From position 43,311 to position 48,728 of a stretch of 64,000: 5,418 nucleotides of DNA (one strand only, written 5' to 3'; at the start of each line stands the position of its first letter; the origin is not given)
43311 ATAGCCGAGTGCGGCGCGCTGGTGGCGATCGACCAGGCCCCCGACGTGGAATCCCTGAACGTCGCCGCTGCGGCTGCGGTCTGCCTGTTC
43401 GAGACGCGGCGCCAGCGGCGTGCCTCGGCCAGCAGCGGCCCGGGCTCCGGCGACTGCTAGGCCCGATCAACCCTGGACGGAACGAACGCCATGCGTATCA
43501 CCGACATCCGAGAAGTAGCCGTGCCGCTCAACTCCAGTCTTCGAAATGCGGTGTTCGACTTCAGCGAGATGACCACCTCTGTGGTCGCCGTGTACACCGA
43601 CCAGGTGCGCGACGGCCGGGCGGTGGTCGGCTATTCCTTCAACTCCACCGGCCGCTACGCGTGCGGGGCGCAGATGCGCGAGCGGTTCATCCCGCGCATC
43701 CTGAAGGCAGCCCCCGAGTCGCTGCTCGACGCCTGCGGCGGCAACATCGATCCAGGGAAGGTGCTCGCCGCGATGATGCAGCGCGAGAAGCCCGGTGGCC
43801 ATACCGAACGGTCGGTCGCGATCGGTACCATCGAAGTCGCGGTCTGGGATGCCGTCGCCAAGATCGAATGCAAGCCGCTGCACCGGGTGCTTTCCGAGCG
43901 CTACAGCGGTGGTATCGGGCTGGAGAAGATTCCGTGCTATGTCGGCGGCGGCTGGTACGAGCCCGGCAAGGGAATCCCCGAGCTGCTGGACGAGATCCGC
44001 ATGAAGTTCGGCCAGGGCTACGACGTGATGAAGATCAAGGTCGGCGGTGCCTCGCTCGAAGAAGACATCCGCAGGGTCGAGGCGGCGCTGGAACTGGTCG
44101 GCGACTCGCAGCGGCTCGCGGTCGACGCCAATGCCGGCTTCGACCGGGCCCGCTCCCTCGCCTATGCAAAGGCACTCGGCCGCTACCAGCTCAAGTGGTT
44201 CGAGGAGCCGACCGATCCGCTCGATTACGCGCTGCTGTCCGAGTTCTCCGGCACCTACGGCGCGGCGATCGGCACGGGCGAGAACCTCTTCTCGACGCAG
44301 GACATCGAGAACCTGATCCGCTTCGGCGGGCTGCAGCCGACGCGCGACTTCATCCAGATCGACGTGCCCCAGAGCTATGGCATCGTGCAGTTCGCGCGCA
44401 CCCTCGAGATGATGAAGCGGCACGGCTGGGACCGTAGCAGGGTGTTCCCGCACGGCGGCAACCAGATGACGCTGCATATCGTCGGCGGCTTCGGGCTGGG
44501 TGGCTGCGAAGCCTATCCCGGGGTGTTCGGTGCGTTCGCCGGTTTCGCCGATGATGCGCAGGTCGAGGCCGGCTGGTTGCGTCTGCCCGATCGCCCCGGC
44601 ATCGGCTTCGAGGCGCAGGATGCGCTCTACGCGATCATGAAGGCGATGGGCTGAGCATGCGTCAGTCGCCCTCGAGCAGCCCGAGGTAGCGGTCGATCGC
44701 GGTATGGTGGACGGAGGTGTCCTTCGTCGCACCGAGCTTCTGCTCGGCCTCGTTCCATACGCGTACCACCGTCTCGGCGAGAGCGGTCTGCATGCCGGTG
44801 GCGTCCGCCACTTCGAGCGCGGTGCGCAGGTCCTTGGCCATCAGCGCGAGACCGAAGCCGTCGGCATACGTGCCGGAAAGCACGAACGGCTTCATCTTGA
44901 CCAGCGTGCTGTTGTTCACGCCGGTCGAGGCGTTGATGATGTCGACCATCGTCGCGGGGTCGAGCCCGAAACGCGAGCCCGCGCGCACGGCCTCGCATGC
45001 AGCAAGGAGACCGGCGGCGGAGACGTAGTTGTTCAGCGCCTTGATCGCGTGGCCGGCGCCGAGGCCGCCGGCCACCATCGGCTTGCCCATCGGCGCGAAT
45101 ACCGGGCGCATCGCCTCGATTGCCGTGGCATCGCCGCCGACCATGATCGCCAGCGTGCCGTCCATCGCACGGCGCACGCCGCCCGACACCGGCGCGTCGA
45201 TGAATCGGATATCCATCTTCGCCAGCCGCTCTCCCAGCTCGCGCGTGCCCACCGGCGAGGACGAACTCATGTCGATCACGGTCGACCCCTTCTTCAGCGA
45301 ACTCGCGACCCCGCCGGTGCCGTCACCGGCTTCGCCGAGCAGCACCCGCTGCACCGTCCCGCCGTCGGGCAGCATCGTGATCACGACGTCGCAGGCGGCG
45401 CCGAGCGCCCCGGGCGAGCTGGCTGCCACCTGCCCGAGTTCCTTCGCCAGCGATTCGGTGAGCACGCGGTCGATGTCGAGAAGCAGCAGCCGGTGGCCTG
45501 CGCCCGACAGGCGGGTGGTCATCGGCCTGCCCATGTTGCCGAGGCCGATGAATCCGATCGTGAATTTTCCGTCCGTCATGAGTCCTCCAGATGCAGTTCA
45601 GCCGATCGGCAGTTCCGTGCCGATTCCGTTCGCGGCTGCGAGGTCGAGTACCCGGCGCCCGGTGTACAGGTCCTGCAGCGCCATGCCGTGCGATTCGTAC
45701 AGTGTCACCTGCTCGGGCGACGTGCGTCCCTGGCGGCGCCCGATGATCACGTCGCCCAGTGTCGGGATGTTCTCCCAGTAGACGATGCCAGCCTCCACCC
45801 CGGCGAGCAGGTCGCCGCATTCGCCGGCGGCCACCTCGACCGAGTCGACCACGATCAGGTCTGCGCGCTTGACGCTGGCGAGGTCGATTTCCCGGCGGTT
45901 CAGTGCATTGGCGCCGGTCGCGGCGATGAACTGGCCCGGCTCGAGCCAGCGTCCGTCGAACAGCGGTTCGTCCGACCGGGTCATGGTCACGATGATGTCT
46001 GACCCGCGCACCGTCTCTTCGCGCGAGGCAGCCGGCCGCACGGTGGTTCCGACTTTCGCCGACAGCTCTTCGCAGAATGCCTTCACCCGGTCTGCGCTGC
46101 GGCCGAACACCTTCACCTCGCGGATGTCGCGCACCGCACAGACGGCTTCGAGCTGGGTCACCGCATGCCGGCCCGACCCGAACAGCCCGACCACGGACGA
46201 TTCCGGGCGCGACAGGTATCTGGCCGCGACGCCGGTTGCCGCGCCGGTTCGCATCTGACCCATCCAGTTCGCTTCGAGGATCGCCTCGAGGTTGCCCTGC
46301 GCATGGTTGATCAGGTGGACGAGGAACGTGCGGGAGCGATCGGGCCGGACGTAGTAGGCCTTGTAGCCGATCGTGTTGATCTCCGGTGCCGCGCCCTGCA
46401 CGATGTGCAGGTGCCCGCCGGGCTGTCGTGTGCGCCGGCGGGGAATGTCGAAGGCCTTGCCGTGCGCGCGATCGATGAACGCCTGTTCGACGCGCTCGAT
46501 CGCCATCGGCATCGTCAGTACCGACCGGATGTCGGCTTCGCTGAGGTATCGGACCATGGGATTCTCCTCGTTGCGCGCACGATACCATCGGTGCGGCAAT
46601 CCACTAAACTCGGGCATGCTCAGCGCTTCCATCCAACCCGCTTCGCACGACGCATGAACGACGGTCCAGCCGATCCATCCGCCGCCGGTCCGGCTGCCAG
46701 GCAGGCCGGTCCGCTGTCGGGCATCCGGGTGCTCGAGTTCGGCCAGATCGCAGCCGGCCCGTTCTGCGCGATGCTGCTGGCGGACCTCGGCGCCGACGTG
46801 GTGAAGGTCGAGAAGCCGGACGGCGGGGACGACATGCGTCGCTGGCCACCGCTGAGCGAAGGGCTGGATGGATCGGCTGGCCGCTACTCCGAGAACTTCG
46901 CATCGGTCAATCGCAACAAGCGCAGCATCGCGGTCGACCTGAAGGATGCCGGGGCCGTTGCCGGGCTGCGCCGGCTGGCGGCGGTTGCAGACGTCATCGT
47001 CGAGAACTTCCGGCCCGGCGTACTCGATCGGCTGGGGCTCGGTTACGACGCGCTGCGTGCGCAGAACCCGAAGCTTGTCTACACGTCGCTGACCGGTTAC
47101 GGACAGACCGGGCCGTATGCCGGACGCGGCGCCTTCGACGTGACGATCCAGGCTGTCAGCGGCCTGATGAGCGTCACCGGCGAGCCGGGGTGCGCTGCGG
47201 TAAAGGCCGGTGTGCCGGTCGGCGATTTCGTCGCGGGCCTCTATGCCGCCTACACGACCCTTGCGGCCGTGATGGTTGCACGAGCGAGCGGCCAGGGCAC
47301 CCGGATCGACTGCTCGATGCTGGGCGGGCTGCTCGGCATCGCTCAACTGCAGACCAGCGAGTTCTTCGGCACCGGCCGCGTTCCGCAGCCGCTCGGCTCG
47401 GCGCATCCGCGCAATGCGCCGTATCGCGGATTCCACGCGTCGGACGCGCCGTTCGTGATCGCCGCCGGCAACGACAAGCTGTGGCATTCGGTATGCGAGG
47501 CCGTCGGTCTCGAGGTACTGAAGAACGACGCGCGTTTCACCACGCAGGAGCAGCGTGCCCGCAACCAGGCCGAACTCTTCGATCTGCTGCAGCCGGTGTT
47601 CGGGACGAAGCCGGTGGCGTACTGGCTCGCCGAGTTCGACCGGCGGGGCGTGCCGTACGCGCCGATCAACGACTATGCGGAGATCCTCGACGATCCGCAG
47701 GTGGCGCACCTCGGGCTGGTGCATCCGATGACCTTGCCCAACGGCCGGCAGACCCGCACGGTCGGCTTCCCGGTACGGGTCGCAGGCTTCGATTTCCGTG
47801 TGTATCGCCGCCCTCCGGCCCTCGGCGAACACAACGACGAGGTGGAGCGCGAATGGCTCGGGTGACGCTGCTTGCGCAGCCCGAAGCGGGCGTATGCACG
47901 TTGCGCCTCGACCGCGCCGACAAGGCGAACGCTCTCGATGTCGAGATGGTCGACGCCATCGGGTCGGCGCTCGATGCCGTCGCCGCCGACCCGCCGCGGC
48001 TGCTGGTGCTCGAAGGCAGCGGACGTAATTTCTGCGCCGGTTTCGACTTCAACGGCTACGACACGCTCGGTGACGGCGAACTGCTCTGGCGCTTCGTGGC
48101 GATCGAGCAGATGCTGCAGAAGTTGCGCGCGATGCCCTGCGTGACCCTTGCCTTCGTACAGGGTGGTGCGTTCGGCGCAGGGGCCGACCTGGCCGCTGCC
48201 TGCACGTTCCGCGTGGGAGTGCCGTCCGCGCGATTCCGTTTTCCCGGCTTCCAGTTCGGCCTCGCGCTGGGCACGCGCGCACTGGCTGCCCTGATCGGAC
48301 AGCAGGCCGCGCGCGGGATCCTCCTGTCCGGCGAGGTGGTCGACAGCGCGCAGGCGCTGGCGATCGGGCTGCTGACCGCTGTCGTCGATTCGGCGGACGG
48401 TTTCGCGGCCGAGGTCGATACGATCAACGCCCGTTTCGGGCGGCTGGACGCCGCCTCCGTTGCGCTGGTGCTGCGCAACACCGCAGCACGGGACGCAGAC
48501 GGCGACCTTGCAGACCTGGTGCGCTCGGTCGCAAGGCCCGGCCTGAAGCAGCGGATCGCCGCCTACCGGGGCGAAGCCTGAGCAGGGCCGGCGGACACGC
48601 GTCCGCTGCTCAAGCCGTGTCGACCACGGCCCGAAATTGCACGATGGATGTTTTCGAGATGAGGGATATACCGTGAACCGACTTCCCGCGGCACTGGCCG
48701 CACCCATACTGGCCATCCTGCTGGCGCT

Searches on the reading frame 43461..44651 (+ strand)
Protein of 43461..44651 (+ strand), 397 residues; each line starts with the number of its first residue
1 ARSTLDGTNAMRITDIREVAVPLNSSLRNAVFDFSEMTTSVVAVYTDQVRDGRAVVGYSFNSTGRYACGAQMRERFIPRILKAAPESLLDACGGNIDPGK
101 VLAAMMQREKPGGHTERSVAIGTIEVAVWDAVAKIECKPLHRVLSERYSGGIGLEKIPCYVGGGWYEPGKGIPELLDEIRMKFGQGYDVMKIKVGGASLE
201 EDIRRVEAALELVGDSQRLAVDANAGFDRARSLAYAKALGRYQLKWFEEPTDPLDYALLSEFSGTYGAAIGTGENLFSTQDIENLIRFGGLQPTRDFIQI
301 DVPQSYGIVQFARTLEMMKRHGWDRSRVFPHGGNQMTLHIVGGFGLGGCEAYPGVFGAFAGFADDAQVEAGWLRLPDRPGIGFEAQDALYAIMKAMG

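Call 68: search_protein_families(library=pfam, proteins=[window:43461-44651:+], max_evalue=0.00001)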
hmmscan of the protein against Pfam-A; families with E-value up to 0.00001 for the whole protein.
window:43461-44651:+ (397 aa): 1 family
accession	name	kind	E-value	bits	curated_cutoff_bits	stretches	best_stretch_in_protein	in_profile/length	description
PF13378.12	MR_MLE_C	-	1.4e-34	120.2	29.4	1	178-387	5-217/219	Enolase C-terminal domain-like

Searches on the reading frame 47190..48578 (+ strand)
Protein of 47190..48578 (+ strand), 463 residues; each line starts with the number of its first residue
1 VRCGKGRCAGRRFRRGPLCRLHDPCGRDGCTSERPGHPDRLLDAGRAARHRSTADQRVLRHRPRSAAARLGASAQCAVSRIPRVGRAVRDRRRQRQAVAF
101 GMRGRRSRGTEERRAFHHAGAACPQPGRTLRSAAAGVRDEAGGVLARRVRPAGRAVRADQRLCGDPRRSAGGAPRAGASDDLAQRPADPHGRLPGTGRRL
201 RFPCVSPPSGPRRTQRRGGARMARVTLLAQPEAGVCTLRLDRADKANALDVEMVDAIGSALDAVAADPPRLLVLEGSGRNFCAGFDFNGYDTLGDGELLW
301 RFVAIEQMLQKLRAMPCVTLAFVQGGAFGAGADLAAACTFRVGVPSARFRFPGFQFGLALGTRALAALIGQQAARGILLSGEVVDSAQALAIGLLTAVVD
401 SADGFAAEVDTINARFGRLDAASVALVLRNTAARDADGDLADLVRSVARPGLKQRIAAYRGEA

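Call 9: search_protein_families(library=pfam, proteins=[window:47190-48578:+], max_evalue=0.001)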
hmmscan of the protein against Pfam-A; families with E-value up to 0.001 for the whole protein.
window:47190-48578:+ (463 aa): 2 families
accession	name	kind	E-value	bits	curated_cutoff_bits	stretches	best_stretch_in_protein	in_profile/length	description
PF00378.25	ECH_1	-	3.8e-25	89.1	27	1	232-402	3-177/251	Enoyl-CoA hydratase/isomerase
PF16113.10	ECH_2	-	1.2e-17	64.9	27.2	1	237-410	3-183/335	Enoyl-CoA hydratase/isomerase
